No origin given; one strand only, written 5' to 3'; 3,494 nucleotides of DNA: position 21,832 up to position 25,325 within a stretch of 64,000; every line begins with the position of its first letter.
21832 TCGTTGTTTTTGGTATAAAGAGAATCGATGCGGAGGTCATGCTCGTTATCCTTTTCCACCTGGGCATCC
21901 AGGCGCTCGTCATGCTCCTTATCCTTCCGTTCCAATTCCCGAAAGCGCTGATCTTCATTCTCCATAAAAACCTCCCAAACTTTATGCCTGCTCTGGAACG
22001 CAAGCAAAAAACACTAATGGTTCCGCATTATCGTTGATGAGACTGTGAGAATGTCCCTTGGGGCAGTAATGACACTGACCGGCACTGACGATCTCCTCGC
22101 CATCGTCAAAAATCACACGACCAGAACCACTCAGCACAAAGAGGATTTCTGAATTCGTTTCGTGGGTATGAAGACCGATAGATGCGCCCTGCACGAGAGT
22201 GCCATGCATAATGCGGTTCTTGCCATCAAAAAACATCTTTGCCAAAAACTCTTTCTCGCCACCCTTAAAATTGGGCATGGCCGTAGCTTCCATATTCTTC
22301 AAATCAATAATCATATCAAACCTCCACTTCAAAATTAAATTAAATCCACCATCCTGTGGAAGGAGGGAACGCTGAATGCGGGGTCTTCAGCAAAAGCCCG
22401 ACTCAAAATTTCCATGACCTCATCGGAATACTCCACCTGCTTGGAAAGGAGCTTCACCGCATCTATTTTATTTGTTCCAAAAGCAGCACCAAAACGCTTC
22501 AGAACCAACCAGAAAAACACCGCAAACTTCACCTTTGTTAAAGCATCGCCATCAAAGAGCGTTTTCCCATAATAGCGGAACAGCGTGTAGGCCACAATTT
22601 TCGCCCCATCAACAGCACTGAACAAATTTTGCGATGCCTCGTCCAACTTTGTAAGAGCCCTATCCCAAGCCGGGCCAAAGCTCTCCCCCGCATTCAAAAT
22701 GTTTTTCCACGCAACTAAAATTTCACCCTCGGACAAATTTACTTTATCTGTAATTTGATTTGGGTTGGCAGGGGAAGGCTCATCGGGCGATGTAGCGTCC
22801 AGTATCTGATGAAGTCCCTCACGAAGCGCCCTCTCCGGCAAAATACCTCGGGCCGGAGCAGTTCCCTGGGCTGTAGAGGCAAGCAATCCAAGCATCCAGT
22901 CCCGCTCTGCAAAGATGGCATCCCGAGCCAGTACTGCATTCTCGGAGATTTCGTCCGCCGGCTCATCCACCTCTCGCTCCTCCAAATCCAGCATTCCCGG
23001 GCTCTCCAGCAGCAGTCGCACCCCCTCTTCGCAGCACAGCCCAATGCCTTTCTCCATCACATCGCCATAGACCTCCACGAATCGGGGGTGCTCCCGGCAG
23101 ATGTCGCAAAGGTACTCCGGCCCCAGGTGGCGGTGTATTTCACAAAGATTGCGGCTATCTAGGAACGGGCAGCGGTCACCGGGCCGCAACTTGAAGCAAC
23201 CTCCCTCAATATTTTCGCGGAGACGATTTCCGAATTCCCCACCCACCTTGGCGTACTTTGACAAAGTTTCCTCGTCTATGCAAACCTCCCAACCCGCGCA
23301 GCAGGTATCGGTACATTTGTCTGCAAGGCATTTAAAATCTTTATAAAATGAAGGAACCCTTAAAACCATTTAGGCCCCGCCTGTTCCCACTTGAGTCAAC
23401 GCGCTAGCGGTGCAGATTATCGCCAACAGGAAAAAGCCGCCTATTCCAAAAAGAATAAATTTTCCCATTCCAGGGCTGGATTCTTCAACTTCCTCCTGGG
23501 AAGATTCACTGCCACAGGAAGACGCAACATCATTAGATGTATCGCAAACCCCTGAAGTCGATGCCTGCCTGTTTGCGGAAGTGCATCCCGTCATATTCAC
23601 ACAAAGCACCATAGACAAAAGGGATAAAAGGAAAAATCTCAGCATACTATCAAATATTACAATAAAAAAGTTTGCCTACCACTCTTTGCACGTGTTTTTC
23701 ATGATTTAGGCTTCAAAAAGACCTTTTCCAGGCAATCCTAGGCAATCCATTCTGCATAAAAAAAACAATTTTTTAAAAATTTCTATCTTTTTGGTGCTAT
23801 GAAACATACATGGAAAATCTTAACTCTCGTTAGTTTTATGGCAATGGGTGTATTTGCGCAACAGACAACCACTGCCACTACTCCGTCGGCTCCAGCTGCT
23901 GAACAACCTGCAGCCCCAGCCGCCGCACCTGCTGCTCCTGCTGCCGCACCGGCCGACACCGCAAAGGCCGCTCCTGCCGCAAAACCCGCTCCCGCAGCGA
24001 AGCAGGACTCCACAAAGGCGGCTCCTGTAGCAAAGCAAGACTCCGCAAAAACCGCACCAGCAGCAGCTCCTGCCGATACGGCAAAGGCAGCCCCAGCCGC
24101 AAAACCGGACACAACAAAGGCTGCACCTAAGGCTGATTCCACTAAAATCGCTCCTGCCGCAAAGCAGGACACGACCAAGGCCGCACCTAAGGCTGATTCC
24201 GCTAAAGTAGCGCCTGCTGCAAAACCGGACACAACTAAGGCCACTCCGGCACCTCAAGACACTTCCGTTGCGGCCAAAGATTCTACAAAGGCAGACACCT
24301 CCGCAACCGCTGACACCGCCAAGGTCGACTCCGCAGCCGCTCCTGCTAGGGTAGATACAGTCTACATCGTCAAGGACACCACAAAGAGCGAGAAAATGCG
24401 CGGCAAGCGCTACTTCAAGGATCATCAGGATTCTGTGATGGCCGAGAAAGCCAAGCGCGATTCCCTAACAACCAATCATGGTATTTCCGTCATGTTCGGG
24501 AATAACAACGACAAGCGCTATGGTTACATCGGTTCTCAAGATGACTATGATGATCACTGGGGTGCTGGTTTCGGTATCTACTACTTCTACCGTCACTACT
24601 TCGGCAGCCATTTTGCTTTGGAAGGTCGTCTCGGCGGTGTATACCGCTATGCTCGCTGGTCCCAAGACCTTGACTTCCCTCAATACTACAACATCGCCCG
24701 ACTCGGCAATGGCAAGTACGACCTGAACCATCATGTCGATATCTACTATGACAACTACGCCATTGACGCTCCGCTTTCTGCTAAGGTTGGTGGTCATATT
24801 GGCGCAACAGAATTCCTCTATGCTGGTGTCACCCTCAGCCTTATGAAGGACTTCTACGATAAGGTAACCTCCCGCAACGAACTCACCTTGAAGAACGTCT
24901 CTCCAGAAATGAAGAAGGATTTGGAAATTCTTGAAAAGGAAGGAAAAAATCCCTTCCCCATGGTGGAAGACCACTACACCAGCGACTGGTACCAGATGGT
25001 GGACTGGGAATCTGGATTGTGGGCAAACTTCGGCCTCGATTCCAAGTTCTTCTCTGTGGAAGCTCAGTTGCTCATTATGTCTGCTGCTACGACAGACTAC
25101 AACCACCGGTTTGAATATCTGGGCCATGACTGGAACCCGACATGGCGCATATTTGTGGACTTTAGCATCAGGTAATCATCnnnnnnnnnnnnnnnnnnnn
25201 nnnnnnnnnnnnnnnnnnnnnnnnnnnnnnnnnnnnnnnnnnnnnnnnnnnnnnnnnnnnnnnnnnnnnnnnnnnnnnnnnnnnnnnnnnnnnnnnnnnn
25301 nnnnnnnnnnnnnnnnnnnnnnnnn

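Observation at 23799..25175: Outer-membrane protein with a mucin-like stalk carrying 16 Bacteroidetes-type O-glycosylation sequons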

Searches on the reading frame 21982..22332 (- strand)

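Call 21: search_protein_families(library=pfam, proteins=[window:21982-22332:-], max_evalue=0.001)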
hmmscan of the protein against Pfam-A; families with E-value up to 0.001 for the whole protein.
window:21982-22332:- (116 aa): 4 families
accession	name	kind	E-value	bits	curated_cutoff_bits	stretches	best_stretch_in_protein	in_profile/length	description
PF07883.17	Cupin_2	-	2.3e-15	56.5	27.2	1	45-109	4-67/70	Cupin domain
PF00190.28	Cupin_1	-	3.7e-10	40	22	1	46-113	40-114/151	Cupin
PF02311.25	AraC_binding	-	9.3e-05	22.6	21.1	1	51-109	15-72/135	AraC-like ligand binding domain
PF01050.24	MannoseP_isomer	-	0.00011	22.8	23.6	1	46-107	35-96/116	Mannose-6-phosphate isomerase C-terminal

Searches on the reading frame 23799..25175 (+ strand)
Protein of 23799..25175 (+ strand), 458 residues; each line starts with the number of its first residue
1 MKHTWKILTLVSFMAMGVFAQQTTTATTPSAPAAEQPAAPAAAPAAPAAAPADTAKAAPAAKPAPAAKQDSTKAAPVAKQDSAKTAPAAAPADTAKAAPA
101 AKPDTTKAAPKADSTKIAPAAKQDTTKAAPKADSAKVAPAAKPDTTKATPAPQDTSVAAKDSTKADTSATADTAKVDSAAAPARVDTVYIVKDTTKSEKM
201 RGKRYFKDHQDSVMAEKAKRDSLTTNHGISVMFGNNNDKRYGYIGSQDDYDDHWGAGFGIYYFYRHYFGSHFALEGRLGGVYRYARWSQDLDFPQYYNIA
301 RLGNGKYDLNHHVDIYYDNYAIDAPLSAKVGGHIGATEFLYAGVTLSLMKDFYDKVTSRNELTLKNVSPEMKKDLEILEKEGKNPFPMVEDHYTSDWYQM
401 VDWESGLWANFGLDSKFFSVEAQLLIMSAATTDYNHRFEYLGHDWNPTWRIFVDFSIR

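Call 5: search_protein_families(library=pfam, proteins=[window:23799-25175:+], max_evalue=10)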
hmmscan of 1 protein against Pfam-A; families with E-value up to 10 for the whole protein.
window:23799-25175:+ (458 aa): 1 family
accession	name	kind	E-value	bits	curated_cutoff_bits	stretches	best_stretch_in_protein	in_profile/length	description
PF07548.16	ChlamPMP_M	-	0.19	12.2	25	0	182-246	87-151/174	Chlamydia polymorphic membrane protein middle domain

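Call 6: search_protein_families(library=ncbifam, proteins=[window:23799-25175:+], max_evalue=1)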
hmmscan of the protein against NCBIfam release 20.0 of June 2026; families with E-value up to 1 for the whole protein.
window:23799-25175:+ (458 aa): 1 family
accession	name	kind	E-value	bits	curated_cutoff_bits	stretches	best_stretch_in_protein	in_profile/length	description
NF005846.3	PRK07764.1-6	equivalog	0.36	9.8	625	1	26-214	401-595/628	DNA polymerase III subunit gamma and tau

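Call 7: find_homologous_proteins(query=window:23799-25175:+)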
Query window:23799-25175:+ (458 aa): 8 proteins with E <= 0.001 among 8000 candidates.
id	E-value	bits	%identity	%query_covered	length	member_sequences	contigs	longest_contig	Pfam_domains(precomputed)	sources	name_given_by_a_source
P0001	2.5e-286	968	93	100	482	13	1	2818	-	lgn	-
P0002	1.3e-276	936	90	100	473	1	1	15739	-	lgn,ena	-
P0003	6.4e-254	861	86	100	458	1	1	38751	-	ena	-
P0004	2.8e-226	770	97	62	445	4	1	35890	-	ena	-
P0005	1.1e-71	261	44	74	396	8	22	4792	-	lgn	-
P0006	1.3e-68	251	41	79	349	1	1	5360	-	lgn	-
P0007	7.3e-64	235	36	74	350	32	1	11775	-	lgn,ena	-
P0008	2.5e-54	203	38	77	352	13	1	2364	-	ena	-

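Call 34: predict_structure(alignment_id=A3)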
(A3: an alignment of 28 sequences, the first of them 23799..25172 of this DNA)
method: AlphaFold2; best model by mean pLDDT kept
length: 458 residues; sequences in the alignment: 28
mean_pLDDT: 66.6   pTM: 0.54
mean pLDDT of the five models: 66.6, 66.0, 65.7, 63.4, 62.8
residues with pLDDT >= 90: 86; 70-90: 123; 50-70: 92; < 50: 157
segments of 3 or more residues with pLDDT < 50: 15-35, 54-57, 71-86, 88-90, 96-118, 120-179, 183-194, 245-247
pLDDT, mean of each block of 10 residues (from residue 1): 61 50 32 45 51 50 54 44 46 48 43 42 43 39 42 43 44 43 46 47 74 79 87 85 56 85 92 94 86 62 71 86 95 87 95 87 83 85 85 78 86 93 91 67 74 91
secondary structure, 60 per line:
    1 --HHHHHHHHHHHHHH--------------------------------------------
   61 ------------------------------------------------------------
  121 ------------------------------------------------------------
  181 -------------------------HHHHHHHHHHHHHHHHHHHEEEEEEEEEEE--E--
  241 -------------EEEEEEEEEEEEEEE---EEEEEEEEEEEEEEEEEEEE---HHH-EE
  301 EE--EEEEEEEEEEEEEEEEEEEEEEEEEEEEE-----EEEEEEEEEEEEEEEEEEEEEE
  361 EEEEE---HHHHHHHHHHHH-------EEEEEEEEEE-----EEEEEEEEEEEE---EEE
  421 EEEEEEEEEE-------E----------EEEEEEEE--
elements in order: H3-16 H206-224 E225-235 E254-268 E272-291 E299-302 E305-333 E339-365 H369-380 E388-397 E403-414 E418-430 E449-456

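Call 37: fold_search(model_id=the predicted structure, library=pdb)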
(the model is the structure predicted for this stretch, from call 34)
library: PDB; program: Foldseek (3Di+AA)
matches with E <= 10: 856; with E <= 0.001: 23
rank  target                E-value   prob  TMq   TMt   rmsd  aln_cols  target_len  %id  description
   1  3qrc_A                8.2e-06  1.00  0.18  0.38   9.2       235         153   12  The crystal structure of Ail, the attachment invasion locus protein of Yersinia pestis, in complex with the heparin an (released 2011-11-23)
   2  3qrc_B                1.0e-05  1.00  0.18  0.38   9.4       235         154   12  The crystal structure of Ail, the attachment invasion locus protein of Yersinia pestis, in complex with the heparin an (released 2011-11-23)
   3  3qra                  1.3e-05  1.00  0.18  0.39   9.3       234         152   13  The crystal structure of Ail, the attachment invasion locus protein of Yersinia pestis (released 2011-11-23)
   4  9nh2_A                2.0e-05  1.00  0.25  0.43   7.8       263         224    9  In situ cryo-EM structure of porin III of the Legionella Dot/Icm T4SS machine (released 2025-09-17)
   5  1uyn                  1.1e-04  0.93  0.16  0.23  22.3       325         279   10  Translocator domain of autotransporter NalP from Neisseria meningitidis (released 2004-03-18)
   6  5o68_G                1.2e-04  0.75  0.14  0.20  22.3       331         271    9  Crystal Structure of the Pseudomonas functional amyloid secretion protein FapF - R157A mutant (released 2017-08-23)
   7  1bxw                  1.4e-04  1.00  0.21  0.48  11.7       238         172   10  OUTER MEMBRANE PROTEIN A (OMPA) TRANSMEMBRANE DOMAIN (released 1998-10-14)
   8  1uyo                  1.7e-04  0.87  0.15  0.22  23.0       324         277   10  Translocator domain of autotransporter NalP from Neisseria meningitidis (released 2004-03-19)
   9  9nh1_A                1.7e-04  0.51  0.12  0.19  24.0       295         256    8  In situ cryo-EM structure of porin I of the Legionella Dot/Icm T4SS machine (released 2025-09-17)
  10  3aeh_A                2.3e-04  0.97  0.18  0.27  25.9       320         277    9  Integral membrane domain of autotransporter Hbp (released 2010-07-07)
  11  3slo                  2.6e-04  0.75  0.14  0.19  26.8       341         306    8  Pre-cleavage Structure of the Autotransporter EspP - N1023D mutant (released 2011-11-16)
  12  2n2l_MODEL_1_A        2.9e-04  1.00  0.18  0.38  12.0       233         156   12  NMR structure of yersinia pestis ail (attachment invasion locus) in decylphosphocholine micelles calculated wi (released 2015-07-22)
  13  5o68_I                4.5e-04  0.69  0.15  0.22  22.1       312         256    7  Crystal Structure of the Pseudomonas functional amyloid secretion protein FapF - R157A mutant (released 2017-08-23)
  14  5o68_K                4.5e-04  0.69  0.14  0.20  23.0       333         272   10  Crystal Structure of the Pseudomonas functional amyloid secretion protein FapF - R157A mutant (released 2017-08-23)
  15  9fzc_A                4.8e-04  1.00  0.20  0.41   9.1       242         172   11  Structure of OmpA-short in complex with nanobody Nb01 (released 2024-07-17)
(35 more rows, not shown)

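Call 39: search_protein_families(library=pfam, alignment_id=A3, max_evalue=0.1)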
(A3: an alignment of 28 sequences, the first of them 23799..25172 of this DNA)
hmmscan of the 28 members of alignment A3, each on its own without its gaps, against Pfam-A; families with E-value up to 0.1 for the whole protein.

A. member 1, window:23799-25172:+ (458 aa): 0 families

B. families by the number of members that match (of 28 scanned): 4 families
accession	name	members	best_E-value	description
PF13505.12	OMP_b-brl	4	4.3e-05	Outer membrane protein beta-barrel domain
PF13568.12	OMP_b-brl_2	4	0.00084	Outer membrane protein beta-barrel domain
PF10667.14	DUF2486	1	0.0033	Protein of unknown function (DUF2486)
PF05213.18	Corona_NS2A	1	0.051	Coronavirus NS2A protein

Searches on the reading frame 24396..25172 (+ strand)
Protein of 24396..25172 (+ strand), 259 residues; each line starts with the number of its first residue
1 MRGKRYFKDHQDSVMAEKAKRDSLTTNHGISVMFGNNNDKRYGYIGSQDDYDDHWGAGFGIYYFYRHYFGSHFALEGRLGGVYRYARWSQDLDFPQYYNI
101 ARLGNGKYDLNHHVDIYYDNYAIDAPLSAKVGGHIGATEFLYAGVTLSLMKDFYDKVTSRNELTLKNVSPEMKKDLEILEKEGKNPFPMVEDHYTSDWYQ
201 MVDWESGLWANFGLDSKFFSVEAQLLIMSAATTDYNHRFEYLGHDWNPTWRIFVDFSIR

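Call 16: find_related_loci(query=A2, collection=genome_contigs, flank=10000)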
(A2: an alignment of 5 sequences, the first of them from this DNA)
Query A2 (259 aa) in genome_contigs; peptide patterns used: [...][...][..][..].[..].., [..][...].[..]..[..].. (x = any residue, [..] = any of these).
63 stretches matched a pattern; 9 encode a relative of the query (tblastn E <= 1e-3); 9 distinct loci.
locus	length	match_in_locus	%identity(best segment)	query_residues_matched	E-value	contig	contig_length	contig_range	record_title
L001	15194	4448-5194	45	2-259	1e-74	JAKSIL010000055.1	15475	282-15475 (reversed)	MAG: Fibrobacter sp. isolate Horse_feces20 MAG020_55, whole genome shotgun sequence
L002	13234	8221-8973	41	2-259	3e-67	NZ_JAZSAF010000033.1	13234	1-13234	MAG: Fibrobacter sp. isolate T1900044939_TS20190405.MAGScoT_cleanbin_000007 SGB_3456_k141_1888526, whole genome shotgun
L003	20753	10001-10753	43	1-259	4e-65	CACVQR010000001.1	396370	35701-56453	MAG: Fibrobacter succinogenes isolate RUG10152 genome assembly, contig: RUG10152_asm_1, whole genome shotgun sequence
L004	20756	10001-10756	40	1-259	3e-62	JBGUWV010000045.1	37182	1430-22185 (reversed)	MAG: Fibrobacter sp. isolate ruminal_MAG_69 ruminal_MAG_69_contig_0045, whole genome shotgun sequence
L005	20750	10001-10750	42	2-259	4e-62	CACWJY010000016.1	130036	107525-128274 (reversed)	MAG: Fibrobacter succinogenes isolate RUG10650 genome assembly, contig: RUG10650_asm_16, whole genome shotgun sequence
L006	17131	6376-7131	40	1-259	3e-62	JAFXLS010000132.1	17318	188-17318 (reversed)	MAG: Fibrobacter sp. isolate RGIG6529 Sheep_Reticulum-2__c602829, whole genome shotgun sequence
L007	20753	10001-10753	40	2-259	2e-60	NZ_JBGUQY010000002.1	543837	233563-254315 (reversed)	MAG: Fibrobacter sp. isolate ruminal_MAG_129 ruminal_MAG_129_contig_0002, whole genome shotgun sequence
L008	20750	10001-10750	39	1-259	1e-57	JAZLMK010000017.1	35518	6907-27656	MAG: Fibrobacter sp. isolate T1900044955_TA20190009.MAGScoT_cleanbin_000018 SGB_3810_k141_329655, whole genome shotgun s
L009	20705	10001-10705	40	19-259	4e-56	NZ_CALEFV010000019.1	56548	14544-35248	MAG: uncultured Fibrobacter sp. isolate SRR6425803_bin.126_CONCOCT_v1.1_MAG ERZ1767618.163, whole genome shotgun sequenc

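Call 23: search_protein_representatives(alignment_id=A2)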
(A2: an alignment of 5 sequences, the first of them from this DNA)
Query: 5 sequences, 255 profile positions. Proteins with E-value up to 0.001 (for the whole library): 34; up to 1e-10: 21; up to 1e-30: 20. The best 34 are listed.
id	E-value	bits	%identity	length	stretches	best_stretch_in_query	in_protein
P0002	9.0e-135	464.6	-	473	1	1-255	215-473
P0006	2.2e-121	420.8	-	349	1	1-255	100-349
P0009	2.1e-106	371.7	-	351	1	1-255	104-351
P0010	3.0e-101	354.8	-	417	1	2-255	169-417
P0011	8.7e-85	300.8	-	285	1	2-255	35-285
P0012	8.1e-83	294.4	-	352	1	3-255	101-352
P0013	5.5e-81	288.4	-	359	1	1-255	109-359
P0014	2.7e-79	282.8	-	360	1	2-255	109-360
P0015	2.8e-76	272.9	-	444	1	2-255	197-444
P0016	1.5e-74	267.3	-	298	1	2-255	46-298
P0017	2.9e-73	263.1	-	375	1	2-253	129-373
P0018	9.8e-72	258.1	-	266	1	53-255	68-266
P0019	1.9e-68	247.3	-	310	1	2-255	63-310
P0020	7.7e-68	245.3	-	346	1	1-254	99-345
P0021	5.3e-66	239.3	-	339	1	1-254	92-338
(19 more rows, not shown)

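Call 71: find_related_loci(query=A6, collection=genome_contigs, flank=3000)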
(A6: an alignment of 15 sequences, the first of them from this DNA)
Query A6 (259 aa) in genome_contigs; peptide patterns used: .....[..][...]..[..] (x = any residue, [..] = any of these).
17 stretches matched a pattern; 8 encode a relative of the query (tblastn E <= 1e-3); 8 distinct loci.
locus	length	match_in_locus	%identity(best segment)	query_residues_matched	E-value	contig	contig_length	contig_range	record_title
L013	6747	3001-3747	45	2-259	4e-75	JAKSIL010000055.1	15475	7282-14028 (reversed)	MAG: Fibrobacter sp. isolate Horse_feces20 MAG020_55, whole genome shotgun sequence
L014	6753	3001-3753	41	2-259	1e-67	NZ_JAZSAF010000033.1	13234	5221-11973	MAG: Fibrobacter sp. isolate T1900044939_TS20190405.MAGScoT_cleanbin_000007 SGB_3456_k141_1888526, whole genome shotgun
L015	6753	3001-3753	43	1-259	2e-65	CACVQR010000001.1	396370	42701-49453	MAG: Fibrobacter succinogenes isolate RUG10152 genome assembly, contig: RUG10152_asm_1, whole genome shotgun sequence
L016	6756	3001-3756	40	1-259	1e-62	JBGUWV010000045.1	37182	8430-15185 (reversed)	MAG: Fibrobacter sp. isolate ruminal_MAG_69 ruminal_MAG_69_contig_0045, whole genome shotgun sequence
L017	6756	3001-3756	40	1-259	1e-62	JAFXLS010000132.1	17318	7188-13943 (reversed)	MAG: Fibrobacter sp. isolate RGIG6529 Sheep_Reticulum-2__c602829, whole genome shotgun sequence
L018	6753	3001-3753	40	2-259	7e-61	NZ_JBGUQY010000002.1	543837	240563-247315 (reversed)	MAG: Fibrobacter sp. isolate ruminal_MAG_129 ruminal_MAG_129_contig_0002, whole genome shotgun sequence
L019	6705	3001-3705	40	19-259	1e-56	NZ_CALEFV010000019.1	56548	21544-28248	MAG: uncultured Fibrobacter sp. isolate SRR6425803_bin.126_CONCOCT_v1.1_MAG ERZ1767618.163, whole genome shotgun sequenc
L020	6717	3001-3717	42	15-259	8e-66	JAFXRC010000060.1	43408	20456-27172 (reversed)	MAG: Fibrobacter sp. isolate RGIG6669 Sheep_Rumen-1__c917329, whole genome shotgun sequence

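Call 72: search_solved_structures(query=A6, max_evalue=1)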
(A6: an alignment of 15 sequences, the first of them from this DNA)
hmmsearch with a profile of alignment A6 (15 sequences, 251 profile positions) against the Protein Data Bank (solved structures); distinct sequences matched with E-value up to 1: 0.
